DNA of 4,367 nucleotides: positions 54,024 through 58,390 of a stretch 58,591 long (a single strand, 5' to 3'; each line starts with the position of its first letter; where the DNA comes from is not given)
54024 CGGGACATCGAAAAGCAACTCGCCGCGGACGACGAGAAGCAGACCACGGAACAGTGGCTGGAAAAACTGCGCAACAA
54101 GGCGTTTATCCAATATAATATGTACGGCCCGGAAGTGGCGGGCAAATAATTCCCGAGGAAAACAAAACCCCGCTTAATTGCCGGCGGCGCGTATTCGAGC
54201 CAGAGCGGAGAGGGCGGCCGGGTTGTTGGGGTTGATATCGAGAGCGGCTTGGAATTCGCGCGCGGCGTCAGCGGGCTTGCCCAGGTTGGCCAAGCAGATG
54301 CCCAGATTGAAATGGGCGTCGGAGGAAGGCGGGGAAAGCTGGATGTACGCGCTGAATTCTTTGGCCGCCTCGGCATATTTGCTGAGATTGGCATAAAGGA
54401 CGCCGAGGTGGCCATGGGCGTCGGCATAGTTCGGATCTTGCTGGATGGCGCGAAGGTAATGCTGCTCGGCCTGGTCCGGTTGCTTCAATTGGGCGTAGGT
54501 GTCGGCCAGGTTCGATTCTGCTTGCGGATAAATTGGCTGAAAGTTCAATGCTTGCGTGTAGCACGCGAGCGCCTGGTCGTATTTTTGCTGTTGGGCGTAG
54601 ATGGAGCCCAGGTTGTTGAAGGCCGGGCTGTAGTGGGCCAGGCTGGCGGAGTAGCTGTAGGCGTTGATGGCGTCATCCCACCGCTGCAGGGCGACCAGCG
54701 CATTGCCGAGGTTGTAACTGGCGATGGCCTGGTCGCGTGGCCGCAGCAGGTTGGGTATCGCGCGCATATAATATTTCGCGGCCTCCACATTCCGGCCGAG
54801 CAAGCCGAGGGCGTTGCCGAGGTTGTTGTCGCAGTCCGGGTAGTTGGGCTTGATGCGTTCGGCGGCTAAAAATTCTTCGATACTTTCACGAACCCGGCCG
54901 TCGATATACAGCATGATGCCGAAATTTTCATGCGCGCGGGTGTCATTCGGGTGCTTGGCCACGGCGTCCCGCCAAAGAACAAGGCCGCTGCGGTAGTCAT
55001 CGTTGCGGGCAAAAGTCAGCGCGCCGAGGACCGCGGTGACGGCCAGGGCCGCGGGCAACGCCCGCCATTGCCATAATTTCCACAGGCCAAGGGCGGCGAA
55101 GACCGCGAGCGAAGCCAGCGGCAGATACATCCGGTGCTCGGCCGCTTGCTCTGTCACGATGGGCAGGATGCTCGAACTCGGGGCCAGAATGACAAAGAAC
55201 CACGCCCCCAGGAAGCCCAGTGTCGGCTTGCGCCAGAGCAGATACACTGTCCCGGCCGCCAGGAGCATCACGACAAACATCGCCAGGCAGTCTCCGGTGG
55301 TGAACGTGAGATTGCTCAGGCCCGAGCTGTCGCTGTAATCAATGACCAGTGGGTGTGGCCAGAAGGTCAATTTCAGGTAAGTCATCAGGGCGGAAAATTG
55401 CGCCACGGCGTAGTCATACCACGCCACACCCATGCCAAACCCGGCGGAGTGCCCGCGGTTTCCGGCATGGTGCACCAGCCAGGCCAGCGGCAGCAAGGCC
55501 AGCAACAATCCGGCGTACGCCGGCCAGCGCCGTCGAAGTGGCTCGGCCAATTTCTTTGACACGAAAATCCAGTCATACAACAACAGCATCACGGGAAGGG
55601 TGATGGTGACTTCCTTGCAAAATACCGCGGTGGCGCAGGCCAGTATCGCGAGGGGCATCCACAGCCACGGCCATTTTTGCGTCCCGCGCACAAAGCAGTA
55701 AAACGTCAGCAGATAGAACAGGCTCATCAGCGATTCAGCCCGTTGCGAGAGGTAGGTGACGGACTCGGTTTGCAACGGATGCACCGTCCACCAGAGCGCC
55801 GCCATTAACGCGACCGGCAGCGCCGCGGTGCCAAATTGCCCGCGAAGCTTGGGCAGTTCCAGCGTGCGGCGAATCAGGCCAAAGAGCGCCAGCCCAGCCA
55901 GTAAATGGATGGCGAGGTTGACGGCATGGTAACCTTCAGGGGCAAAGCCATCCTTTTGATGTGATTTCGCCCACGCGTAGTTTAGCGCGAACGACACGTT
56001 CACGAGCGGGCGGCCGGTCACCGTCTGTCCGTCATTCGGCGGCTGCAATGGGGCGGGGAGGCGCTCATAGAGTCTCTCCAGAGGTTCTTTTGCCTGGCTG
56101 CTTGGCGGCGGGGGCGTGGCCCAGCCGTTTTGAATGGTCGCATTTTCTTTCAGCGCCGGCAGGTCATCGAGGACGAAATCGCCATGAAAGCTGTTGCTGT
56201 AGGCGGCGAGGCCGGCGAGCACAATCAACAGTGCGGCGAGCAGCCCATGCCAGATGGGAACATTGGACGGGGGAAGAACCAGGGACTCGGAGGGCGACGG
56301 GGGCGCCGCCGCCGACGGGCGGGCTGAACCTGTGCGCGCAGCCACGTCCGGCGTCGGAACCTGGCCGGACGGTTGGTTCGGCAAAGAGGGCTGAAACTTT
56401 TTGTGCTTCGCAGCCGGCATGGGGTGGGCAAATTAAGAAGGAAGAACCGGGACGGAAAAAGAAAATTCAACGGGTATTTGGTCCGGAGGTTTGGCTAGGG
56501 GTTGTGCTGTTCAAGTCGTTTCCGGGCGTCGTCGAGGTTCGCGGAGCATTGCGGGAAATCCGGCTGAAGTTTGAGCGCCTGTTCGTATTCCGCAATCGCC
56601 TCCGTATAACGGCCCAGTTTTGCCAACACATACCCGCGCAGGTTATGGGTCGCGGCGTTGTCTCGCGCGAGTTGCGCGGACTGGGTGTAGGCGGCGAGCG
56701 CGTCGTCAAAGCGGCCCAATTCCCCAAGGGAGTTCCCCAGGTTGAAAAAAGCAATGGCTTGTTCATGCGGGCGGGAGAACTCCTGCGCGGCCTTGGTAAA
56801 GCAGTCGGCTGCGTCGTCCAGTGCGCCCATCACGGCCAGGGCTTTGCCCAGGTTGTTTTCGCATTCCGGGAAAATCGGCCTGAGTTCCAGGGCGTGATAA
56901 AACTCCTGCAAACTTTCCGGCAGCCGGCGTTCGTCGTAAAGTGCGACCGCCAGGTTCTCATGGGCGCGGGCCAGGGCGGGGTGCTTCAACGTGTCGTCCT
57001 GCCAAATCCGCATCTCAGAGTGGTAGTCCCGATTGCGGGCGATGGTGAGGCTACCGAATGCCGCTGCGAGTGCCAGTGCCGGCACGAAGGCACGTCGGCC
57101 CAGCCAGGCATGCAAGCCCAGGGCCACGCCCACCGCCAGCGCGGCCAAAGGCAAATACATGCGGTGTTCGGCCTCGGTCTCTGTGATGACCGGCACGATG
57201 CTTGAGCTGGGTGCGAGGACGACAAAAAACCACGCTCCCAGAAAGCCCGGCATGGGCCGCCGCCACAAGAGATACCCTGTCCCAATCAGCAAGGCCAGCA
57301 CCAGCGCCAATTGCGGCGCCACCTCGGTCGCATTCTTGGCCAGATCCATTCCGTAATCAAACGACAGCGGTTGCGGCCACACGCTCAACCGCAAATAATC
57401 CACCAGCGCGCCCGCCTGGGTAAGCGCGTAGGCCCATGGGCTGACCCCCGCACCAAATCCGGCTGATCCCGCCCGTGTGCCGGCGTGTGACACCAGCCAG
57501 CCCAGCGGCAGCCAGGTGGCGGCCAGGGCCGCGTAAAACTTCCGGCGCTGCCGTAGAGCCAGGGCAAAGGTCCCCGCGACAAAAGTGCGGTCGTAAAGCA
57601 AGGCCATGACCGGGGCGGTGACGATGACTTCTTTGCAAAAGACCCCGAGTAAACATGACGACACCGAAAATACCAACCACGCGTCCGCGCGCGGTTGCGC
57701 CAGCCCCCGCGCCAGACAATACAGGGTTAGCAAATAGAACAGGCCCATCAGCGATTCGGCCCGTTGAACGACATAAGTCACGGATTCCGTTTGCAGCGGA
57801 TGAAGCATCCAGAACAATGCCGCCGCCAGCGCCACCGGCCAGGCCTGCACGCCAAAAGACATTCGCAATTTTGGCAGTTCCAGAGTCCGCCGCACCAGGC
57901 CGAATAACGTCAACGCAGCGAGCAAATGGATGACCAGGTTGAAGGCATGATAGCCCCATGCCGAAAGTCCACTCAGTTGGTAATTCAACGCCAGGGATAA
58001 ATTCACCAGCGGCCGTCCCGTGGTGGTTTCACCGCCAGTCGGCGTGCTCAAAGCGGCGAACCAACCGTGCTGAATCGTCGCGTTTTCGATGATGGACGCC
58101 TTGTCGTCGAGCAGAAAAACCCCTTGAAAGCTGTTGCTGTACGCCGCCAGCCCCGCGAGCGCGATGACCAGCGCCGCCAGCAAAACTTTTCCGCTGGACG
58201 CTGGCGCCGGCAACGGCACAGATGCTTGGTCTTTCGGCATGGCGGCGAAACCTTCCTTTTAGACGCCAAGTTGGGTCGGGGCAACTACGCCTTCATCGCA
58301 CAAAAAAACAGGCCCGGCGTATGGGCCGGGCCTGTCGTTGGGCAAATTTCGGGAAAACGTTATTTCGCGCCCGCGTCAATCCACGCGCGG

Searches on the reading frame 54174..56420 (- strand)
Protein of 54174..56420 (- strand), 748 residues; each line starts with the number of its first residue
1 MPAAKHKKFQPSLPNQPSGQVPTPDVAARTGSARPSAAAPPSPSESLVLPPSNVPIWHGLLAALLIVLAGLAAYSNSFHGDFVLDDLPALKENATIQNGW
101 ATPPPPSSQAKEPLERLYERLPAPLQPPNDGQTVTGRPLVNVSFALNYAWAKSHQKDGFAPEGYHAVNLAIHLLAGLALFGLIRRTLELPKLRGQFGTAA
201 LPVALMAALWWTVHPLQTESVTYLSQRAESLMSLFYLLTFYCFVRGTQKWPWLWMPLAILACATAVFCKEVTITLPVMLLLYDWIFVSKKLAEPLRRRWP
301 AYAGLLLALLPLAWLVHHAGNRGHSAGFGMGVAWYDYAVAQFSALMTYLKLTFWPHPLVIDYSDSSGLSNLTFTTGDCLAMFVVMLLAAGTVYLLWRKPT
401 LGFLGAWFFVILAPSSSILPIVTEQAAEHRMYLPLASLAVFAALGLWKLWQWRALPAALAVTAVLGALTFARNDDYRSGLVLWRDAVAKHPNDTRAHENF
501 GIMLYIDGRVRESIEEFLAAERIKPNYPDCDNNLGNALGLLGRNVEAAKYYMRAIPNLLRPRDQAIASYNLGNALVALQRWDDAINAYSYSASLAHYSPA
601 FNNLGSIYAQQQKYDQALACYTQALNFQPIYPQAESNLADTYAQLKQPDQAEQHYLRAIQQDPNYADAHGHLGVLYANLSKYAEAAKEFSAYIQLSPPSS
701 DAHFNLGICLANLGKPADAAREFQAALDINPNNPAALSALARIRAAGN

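Call 76: search_protein_families(library=pfam, proteins=[window:54174-56420:-], max_evalue=0.0001)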
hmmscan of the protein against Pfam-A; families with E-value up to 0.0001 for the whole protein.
window:54174-56420:- (748 aa): 15 families
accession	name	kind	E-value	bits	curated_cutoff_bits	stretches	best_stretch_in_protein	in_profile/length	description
PF00515.34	TPR_1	-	2.3e-35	119.4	27.8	3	600-629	3-32/34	Tetratricopeptide repeat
PF07719.23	TPR_2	-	6.9e-35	116.7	27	3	701-733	2-34/34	Tetratricopeptide repeat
PF13414.12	TPR_11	-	9.3e-29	99.3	26.8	2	605-645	1-41/42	TPR repeat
PF13432.12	TPR_16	-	2.4e-28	98.6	32.7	4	673-734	4-65/65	Tetratricopeptide repeat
PF13431.12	TPR_17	-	5.8e-24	82.8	24.4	1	654-685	1-32/34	Tetratricopeptide repeat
PF13181.12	TPR_8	-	4e-21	73.7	25.7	1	600-629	3-32/34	Tetratricopeptide repeat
PF13424.12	TPR_12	-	3.6e-18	66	30.1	2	600-659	5-72/77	Tetratricopeptide repeat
PF14559.12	TPR_19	-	3.1e-17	63.1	25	2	681-743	6-68/68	Tetratricopeptide repeat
PF13428.12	TPR_14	-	1.3e-15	56.8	23.5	0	703-743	4-44/44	Tetratricopeptide repeat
PF13176.12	TPR_7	-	1.3e-13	50.2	27.9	0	600-625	1-26/36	Tetratricopeptide repeat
PF13371.12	TPR_9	-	2.8e-12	46.9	35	0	641-703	4-66/73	Tetratricopeptide repeat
PF13174.12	TPR_6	-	2.5e-10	40.7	26.3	0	701-732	1-32/33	Tetratricopeptide repeat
PF13374.12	TPR_10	-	6.5e-10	39.1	27.5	0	601-625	5-29/42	Tetratricopeptide repeat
PF23914.1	TPR_CcmH_CycH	-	1.4e-07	31.9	42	1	604-701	56-156/158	Cytochrome c-type biogenesis protein H TPR domain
PF13231.12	PMT_2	-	1e-06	29.5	26.1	1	203-314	51-157/160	Dolichyl-phosphate-mannose-protein mannosyltransferase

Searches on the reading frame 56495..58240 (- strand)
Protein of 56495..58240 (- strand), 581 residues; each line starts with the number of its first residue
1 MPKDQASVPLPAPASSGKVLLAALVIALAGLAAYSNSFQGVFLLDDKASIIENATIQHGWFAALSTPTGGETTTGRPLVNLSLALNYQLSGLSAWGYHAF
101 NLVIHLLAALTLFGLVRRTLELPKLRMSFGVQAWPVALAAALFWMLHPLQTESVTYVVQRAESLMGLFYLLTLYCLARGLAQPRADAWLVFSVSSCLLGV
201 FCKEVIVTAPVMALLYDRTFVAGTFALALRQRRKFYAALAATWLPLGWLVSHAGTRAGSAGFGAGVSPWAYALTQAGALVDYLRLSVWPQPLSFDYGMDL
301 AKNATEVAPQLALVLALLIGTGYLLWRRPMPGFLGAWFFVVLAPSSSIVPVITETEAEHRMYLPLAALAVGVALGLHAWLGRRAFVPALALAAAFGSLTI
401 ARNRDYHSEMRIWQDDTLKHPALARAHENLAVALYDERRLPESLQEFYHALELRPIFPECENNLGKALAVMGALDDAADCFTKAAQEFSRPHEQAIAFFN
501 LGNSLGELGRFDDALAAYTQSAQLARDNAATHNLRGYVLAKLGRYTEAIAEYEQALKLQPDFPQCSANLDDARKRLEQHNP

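Call 76: search_protein_families(library=pfam, proteins=[window:56495-58240:-], max_evalue=0.0001)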
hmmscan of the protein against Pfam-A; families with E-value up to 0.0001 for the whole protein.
window:56495-58240:- (581 aa): 11 families
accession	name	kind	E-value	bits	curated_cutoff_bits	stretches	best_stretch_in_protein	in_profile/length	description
PF00515.34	TPR_1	-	6e-22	76.9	27.8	2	529-562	1-34/34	Tetratricopeptide repeat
PF07719.23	TPR_2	-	2.2e-21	74.6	27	2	529-561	1-33/34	Tetratricopeptide repeat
PF13414.12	TPR_11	-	9.7e-17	60.8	26.8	2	536-565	1-30/42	TPR repeat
PF13181.12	TPR_8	-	3.5e-13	49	25.7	1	531-561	3-33/34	Tetratricopeptide repeat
PF13424.12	TPR_12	-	3.7e-13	49.9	30.1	1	462-526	7-76/77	Tetratricopeptide repeat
PF13432.12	TPR_16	-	7e-11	42.8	32.7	1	500-561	2-63/65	Tetratricopeptide repeat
PF14559.12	TPR_19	-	1.8e-07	31.8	25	1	508-565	4-61/68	Tetratricopeptide repeat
PF13431.12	TPR_17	-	7.4e-07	29.4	24.4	0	517-550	1-34/34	Tetratricopeptide repeat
PF13428.12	TPR_14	-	1e-05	26.1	23.5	0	533-564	5-36/44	Tetratricopeptide repeat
PF13176.12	TPR_7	-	1.2e-05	25.5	27.9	0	497-528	1-32/36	Tetratricopeptide repeat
PF09976.15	TPR_21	-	2.5e-05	24.5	25.5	1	471-557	89-174/193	Tetratricopeptide repeat-like domain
